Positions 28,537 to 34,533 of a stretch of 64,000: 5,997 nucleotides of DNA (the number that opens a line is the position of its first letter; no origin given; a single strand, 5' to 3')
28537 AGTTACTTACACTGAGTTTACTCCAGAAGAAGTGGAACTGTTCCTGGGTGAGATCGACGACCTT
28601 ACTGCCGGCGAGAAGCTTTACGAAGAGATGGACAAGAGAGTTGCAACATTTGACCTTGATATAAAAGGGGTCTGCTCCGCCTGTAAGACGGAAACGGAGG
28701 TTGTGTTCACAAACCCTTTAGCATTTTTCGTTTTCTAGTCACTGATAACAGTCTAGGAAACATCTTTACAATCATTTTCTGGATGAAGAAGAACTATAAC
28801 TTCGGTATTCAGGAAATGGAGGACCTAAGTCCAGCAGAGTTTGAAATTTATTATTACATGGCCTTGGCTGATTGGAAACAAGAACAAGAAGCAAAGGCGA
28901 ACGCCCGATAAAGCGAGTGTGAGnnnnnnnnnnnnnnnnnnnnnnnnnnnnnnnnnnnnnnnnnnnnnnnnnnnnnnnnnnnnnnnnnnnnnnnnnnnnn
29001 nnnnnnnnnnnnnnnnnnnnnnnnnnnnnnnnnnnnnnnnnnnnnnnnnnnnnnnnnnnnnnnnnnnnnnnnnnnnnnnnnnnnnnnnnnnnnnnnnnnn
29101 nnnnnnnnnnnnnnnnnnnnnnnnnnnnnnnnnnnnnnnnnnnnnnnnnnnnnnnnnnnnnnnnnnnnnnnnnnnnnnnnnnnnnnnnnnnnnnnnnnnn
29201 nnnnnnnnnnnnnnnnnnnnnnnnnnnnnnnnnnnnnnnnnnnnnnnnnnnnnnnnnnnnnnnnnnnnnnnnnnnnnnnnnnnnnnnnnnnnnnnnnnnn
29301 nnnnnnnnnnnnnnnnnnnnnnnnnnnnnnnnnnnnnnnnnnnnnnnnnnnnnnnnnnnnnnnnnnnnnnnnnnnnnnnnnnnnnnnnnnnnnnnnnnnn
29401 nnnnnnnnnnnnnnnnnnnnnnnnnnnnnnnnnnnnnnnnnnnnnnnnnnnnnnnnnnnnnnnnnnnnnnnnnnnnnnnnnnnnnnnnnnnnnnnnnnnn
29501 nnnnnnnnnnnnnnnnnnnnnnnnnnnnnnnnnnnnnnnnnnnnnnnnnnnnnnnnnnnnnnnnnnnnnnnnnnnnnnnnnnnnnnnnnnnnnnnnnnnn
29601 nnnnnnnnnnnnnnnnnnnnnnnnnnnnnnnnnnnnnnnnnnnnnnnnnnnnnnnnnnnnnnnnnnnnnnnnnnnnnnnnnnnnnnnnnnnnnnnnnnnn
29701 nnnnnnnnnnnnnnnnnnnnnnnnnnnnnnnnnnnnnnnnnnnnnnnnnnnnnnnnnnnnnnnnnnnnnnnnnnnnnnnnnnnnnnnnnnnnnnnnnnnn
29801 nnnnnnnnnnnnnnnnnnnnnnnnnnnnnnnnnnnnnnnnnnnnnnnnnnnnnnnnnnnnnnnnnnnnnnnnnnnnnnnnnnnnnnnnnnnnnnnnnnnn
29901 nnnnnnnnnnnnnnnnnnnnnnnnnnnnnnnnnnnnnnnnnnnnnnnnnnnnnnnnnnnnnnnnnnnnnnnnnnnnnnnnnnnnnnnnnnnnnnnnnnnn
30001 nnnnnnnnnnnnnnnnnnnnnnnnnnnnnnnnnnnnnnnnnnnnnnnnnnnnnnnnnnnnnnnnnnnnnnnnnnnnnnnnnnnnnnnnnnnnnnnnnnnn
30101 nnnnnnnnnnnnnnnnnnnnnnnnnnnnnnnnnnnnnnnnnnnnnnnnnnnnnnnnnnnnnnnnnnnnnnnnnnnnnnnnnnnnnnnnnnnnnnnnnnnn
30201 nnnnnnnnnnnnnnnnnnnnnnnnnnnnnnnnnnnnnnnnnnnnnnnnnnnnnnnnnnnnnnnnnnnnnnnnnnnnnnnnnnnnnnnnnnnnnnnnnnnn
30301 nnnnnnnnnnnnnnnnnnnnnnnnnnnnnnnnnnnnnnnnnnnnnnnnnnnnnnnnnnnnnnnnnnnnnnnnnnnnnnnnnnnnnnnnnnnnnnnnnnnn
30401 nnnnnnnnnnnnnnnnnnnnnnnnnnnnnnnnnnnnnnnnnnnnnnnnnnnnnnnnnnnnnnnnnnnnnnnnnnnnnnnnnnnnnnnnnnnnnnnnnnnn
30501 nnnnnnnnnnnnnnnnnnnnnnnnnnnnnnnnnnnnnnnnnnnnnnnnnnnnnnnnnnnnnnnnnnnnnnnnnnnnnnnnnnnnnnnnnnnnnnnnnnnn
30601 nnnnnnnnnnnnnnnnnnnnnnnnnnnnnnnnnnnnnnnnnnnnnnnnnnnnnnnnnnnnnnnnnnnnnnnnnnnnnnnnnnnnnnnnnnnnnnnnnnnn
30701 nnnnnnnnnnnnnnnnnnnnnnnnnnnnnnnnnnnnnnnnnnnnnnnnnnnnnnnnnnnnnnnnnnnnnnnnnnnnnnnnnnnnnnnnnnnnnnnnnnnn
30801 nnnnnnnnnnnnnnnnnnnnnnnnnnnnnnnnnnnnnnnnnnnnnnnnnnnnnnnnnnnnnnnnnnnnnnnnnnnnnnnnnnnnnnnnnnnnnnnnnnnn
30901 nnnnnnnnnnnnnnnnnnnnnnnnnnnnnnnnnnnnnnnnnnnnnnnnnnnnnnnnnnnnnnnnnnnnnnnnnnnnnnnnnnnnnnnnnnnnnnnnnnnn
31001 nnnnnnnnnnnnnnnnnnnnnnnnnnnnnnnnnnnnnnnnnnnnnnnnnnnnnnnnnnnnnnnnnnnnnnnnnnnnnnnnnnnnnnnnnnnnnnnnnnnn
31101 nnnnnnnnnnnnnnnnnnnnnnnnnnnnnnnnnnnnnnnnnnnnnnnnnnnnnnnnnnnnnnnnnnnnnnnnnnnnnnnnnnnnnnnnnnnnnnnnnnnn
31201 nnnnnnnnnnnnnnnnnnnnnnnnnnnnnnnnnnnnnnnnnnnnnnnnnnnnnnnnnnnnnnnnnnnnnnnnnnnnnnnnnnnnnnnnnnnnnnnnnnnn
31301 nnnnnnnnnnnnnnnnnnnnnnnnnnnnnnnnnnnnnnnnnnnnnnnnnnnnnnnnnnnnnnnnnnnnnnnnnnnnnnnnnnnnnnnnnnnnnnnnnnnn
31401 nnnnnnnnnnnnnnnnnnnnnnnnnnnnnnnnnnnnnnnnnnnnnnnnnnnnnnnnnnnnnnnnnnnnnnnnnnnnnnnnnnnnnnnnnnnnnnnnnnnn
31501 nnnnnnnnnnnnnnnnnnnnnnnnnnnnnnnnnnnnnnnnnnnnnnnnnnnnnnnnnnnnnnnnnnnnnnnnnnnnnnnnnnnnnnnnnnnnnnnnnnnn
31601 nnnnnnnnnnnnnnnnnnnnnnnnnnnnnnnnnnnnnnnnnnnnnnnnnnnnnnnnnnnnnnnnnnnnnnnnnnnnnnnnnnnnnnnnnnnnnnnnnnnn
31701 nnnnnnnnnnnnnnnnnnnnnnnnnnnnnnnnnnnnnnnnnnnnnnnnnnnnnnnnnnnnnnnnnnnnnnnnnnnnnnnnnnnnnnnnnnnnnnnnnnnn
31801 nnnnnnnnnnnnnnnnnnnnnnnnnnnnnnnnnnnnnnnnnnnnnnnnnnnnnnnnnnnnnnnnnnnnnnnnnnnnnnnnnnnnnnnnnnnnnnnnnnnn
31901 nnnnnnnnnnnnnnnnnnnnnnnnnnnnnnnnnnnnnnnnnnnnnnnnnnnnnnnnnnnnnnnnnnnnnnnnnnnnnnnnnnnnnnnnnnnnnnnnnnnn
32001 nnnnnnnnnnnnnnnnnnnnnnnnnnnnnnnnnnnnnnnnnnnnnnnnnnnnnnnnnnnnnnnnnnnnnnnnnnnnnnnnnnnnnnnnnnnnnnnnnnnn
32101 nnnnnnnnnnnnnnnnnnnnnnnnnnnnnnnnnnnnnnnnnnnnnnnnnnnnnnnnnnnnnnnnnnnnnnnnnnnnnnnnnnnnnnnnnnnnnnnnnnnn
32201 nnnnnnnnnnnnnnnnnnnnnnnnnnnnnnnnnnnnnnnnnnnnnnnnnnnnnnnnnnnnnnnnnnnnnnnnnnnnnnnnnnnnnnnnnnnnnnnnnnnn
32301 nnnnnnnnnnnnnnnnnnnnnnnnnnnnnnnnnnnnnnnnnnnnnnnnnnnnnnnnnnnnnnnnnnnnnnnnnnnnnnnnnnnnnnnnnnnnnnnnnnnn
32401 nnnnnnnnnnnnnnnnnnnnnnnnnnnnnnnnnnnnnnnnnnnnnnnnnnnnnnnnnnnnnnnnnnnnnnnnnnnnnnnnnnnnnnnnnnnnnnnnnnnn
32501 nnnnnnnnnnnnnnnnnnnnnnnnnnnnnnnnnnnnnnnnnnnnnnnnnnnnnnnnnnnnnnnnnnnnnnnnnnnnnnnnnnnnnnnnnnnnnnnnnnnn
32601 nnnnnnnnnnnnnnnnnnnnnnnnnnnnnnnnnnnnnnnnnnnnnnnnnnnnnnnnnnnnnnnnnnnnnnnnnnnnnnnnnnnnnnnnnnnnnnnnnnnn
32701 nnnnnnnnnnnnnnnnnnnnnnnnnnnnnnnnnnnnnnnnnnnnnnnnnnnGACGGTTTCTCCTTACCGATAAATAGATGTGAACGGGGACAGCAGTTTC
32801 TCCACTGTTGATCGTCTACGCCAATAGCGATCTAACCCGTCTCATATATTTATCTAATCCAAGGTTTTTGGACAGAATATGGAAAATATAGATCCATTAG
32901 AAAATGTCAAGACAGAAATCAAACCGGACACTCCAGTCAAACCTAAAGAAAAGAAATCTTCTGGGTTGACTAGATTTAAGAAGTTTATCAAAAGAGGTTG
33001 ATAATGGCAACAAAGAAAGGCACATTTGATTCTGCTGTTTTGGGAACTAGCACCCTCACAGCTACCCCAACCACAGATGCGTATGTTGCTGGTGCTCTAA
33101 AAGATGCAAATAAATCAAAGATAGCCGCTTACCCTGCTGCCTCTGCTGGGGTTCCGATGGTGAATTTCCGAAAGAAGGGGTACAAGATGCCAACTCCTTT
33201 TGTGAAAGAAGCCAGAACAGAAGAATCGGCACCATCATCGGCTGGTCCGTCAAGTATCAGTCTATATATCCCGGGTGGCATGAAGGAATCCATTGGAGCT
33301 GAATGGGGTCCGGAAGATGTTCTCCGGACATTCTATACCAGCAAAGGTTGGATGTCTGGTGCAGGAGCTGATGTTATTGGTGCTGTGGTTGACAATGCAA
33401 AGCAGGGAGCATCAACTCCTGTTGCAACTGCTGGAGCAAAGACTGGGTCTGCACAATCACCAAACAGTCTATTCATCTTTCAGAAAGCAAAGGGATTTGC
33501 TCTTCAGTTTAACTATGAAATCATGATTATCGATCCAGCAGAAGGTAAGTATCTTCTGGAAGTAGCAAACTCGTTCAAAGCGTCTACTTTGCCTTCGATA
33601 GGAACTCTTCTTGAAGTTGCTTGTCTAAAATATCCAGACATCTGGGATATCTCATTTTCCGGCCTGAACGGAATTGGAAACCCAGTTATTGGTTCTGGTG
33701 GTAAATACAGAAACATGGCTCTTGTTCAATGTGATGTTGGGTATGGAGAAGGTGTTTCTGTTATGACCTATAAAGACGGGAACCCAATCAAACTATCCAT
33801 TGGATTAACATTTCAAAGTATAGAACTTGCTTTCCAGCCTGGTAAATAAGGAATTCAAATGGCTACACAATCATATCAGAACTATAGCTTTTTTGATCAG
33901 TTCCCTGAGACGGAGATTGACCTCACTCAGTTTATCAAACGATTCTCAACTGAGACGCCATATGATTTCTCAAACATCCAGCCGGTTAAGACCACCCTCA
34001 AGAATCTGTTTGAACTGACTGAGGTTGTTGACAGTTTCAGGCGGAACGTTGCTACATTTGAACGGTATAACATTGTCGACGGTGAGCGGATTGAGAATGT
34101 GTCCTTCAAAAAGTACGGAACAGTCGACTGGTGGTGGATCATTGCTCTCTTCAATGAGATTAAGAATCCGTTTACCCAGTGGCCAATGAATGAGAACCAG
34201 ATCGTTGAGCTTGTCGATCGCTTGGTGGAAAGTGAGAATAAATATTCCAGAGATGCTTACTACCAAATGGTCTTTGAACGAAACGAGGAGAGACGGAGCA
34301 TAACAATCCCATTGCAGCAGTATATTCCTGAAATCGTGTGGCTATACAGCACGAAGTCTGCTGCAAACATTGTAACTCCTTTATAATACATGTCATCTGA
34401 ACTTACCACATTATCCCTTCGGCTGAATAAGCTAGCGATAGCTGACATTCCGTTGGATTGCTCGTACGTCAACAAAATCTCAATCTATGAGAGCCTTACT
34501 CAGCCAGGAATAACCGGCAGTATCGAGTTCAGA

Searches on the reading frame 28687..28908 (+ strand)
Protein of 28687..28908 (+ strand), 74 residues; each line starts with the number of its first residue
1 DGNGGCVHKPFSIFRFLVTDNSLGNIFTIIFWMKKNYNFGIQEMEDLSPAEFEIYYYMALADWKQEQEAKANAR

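Call 78: search_protein_families(library=pfam, proteins=[window:28687-28908:+], max_evalue=0.1)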
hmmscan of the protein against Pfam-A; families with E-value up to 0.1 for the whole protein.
window:28687-28908:+ (74 aa): 1 family
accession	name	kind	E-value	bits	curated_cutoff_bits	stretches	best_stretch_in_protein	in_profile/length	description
PF08902.16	DUF1848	-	0.069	13.4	30.5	1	17-71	39-92/262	Domain of unknown function (DUF1848)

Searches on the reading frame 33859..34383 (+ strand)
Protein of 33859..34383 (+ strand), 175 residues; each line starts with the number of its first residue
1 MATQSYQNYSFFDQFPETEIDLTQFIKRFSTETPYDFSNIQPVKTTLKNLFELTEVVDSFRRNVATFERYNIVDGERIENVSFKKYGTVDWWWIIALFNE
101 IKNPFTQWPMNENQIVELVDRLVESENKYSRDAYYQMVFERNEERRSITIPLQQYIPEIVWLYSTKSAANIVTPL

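Call 76: search_protein_families(library=pfam, proteins=[window:33859-34383:+], max_evalue=0.001)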
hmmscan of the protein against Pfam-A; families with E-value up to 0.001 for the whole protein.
window:33859-34383:+ (175 aa): 1 family
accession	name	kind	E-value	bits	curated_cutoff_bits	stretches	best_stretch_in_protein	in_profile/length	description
PF11246.14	Phage_gp53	-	3.8e-05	23.9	21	1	55-114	31-92/200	Base plate wedge protein 53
